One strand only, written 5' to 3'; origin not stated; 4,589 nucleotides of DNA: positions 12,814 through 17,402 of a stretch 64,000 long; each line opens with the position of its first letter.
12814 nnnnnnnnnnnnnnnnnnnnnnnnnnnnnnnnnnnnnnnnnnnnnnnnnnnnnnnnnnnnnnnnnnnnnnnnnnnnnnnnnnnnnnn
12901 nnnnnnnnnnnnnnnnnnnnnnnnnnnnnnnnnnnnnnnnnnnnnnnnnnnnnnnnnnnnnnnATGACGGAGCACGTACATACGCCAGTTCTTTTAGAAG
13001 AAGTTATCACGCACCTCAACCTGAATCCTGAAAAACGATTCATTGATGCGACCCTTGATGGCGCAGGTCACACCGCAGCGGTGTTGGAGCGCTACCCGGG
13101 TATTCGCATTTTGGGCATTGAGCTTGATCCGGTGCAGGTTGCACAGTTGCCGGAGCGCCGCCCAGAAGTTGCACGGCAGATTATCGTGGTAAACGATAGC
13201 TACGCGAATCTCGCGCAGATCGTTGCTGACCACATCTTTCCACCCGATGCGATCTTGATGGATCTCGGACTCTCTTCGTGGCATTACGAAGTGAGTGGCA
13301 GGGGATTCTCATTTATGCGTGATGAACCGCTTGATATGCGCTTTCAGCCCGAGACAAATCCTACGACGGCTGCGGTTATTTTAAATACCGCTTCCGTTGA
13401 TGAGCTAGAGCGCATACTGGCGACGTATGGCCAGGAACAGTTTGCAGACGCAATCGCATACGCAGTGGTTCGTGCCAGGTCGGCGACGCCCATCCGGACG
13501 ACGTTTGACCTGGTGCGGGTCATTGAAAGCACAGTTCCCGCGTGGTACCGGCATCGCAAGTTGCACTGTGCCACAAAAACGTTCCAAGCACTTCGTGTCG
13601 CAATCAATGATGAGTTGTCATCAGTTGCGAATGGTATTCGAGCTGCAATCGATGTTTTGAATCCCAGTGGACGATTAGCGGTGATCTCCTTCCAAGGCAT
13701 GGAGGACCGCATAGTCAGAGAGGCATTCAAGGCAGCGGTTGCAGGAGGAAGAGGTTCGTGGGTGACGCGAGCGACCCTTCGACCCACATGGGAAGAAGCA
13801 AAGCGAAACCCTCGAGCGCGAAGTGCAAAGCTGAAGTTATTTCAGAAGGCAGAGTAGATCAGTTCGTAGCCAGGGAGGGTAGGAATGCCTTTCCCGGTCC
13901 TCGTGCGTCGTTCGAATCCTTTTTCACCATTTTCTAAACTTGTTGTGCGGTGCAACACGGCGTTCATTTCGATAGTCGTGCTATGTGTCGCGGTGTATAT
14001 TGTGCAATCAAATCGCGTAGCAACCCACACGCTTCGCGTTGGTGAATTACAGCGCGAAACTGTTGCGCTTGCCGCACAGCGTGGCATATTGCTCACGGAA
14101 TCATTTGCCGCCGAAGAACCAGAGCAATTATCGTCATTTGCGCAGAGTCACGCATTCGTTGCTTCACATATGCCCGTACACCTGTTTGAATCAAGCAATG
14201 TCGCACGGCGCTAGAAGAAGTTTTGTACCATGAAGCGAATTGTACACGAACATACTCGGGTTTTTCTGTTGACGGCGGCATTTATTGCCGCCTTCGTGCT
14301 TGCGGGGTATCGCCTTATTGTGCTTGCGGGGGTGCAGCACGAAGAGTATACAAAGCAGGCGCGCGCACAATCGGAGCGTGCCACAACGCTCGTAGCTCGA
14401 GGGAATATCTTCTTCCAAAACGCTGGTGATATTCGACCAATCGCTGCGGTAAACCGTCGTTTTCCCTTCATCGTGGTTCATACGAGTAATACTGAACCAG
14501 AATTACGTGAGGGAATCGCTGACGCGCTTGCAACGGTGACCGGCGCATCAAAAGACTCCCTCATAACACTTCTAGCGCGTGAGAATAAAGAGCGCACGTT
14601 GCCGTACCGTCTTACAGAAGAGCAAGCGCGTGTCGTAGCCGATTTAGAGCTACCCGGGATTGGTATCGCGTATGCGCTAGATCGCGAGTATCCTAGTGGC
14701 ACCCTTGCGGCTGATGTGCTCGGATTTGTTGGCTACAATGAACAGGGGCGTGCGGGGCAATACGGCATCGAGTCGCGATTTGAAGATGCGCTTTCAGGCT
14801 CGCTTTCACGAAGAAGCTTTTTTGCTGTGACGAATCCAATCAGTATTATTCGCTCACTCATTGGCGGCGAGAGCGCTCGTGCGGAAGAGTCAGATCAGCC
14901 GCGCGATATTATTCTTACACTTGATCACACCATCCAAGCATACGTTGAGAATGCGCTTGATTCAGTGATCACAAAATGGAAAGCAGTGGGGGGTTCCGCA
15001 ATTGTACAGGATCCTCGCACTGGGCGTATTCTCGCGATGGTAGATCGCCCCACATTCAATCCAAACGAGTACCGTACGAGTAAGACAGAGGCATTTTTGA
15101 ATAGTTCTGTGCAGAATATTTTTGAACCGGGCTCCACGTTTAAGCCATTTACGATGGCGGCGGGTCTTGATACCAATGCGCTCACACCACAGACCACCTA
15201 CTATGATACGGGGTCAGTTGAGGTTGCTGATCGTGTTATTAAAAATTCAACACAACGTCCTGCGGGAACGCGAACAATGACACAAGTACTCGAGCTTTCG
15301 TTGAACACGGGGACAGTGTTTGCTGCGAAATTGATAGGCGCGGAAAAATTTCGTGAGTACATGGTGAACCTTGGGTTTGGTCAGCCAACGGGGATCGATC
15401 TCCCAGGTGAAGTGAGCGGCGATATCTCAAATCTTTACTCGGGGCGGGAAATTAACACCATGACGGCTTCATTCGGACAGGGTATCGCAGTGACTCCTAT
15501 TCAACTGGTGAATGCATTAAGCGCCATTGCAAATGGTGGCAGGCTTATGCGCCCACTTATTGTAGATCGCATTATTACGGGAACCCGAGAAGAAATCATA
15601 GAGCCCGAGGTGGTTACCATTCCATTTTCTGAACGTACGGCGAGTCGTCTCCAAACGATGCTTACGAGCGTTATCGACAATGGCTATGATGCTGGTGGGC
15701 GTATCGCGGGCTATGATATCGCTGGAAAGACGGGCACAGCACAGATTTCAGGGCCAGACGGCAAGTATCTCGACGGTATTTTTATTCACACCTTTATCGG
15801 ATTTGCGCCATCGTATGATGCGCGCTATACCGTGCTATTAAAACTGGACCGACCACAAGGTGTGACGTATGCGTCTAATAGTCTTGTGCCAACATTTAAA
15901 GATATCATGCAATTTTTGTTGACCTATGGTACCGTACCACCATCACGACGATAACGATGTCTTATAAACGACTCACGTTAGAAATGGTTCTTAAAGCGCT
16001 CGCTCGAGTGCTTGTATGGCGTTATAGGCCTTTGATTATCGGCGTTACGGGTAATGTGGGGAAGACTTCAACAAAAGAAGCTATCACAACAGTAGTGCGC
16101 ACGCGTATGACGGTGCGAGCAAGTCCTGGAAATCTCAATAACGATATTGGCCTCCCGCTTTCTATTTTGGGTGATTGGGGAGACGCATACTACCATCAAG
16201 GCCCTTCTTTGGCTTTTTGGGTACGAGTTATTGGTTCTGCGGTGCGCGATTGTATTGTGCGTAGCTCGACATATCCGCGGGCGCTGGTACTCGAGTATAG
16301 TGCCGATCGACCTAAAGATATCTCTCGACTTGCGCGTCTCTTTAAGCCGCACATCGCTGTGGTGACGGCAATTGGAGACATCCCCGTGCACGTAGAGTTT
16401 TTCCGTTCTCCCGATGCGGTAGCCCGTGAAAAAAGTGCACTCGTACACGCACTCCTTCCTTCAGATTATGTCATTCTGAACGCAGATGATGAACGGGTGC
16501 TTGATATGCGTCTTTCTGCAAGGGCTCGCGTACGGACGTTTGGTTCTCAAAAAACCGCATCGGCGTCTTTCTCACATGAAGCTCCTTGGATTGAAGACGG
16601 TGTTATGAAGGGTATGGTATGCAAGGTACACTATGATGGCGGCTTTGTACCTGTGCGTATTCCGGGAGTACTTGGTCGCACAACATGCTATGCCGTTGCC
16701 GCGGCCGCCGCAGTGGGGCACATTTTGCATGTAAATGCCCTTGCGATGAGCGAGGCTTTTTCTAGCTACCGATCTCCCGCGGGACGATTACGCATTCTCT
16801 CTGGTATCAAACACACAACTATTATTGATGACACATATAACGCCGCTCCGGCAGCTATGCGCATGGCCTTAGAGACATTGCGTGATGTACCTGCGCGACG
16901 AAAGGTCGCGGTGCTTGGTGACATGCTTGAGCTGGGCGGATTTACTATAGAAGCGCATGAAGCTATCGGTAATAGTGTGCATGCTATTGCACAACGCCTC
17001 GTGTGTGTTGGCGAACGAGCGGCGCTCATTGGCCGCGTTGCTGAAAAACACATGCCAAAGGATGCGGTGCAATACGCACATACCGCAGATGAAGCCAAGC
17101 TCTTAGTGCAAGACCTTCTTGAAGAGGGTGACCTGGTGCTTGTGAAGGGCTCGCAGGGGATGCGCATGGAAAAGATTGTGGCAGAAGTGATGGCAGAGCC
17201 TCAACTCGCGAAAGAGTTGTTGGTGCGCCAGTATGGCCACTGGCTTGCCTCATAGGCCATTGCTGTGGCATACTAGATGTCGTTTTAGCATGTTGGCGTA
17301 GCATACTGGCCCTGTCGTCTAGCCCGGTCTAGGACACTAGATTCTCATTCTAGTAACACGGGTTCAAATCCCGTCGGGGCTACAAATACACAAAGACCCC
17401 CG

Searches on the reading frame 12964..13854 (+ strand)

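Call 72: search_protein_families(library=pfam, proteins=[window:12964-13854:+], max_evalue=0.0001)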
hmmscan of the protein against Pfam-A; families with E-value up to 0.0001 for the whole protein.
window:12964-13854:+ (297 aa): 1 family
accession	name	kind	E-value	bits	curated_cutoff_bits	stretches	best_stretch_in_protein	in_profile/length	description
PF01795.25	Methyltransf_5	-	2.6e-84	283.8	27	1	5-295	3-308/309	MraW methylase family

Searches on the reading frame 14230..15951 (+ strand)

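Call 73: search_protein_families(library=pfam, proteins=[window:14230-15951:+], max_evalue=0.0001)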
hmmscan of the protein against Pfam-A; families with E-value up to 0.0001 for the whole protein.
window:14230-15951:+ (574 aa): 2 families
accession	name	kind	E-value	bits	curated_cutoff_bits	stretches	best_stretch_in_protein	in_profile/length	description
PF00905.27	Transpeptidase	-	1.1e-74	251.8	22.1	1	255-561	1-299/299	Penicillin binding protein transpeptidase domain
PF03717.20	PBP_dimer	-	1e-06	29.7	24.4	1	127-193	81-163/180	Penicillin-binding Protein dimerisation domain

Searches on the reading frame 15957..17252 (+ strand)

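Call 73: search_protein_families(library=pfam, proteins=[window:15957-17252:+], max_evalue=0.0001)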
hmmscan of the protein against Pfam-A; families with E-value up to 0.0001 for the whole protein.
window:15957-17252:+ (432 aa): 2 families
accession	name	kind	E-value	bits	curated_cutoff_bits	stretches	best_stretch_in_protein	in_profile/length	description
PF08245.18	Mur_ligase_M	-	4.5e-22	79.4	24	1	109-253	59-199/200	Mur ligase middle domain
PF02875.26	Mur_ligase_C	-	8.9e-21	75.5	28.4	1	276-399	1-126/127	Mur ligase, glutamate ligase domain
